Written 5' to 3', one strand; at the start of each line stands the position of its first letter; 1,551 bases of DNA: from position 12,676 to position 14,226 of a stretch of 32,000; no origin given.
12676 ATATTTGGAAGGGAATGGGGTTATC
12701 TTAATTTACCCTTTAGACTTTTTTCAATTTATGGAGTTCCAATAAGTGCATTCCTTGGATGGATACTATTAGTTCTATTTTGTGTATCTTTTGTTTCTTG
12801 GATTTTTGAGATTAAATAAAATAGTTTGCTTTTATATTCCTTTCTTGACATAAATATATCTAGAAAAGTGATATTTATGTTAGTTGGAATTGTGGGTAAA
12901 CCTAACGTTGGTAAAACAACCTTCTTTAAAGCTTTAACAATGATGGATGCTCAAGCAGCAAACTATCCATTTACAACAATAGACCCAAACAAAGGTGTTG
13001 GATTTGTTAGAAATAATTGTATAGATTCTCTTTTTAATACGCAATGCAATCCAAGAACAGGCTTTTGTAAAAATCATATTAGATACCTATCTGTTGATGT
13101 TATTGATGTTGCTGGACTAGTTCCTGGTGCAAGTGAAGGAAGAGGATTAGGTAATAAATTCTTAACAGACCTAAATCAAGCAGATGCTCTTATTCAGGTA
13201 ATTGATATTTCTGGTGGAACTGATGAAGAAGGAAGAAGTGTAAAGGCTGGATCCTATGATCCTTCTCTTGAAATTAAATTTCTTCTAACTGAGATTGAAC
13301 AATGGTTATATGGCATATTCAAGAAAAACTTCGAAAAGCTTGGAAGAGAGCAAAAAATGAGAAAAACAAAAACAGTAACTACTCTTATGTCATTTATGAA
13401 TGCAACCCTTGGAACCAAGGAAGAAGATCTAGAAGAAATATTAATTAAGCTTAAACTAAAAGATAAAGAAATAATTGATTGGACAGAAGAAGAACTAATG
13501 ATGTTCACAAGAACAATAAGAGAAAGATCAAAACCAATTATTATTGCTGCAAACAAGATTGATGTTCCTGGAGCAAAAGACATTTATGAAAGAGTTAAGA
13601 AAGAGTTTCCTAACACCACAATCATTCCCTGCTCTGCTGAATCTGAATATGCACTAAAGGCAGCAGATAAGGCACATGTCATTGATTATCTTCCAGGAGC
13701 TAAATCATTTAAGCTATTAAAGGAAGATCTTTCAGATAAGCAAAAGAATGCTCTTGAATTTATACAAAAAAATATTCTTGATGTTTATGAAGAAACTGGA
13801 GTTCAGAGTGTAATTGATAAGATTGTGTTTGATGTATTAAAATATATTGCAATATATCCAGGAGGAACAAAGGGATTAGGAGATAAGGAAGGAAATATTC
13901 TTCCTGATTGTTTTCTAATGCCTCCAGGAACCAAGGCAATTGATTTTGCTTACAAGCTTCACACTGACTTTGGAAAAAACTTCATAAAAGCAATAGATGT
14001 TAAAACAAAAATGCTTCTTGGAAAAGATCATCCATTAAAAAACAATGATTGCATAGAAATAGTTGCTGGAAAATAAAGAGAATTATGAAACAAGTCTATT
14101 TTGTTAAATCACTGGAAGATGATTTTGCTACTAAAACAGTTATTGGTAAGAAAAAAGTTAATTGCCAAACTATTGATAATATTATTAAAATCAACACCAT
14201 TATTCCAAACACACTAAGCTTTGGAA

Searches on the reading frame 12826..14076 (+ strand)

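Call 21: search_protein_families(library=pfam, proteins=[window:12826-14076:+], max_evalue=0.001)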
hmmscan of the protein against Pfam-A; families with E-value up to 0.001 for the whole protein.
window:12826-14076:+ (416 aa): 5 families
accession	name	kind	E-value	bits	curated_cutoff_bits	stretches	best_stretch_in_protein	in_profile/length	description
PF08438.16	YGR210-like_G4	-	1.4e-32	112.8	24.7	1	241-345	1-105/108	Obg-like GTPase YGR210-like, G4 motif-containing domain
PF01926.29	MMR_HSR1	-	4.8e-19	69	21.9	1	20-135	2-92/113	50S ribosome-binding GTPase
PF02824.27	TGS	-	7.2e-11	42.4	22.2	1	365-413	13-59/60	TGS domain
PF02421.24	FeoB_N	-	1.2e-09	38.3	27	1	20-58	3-41/156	Ferrous iron transport protein B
PF00009.33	GTP_EFTU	-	0.00046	20.3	26.5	0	228-273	114-171/188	Elongation factor Tu GTP binding domain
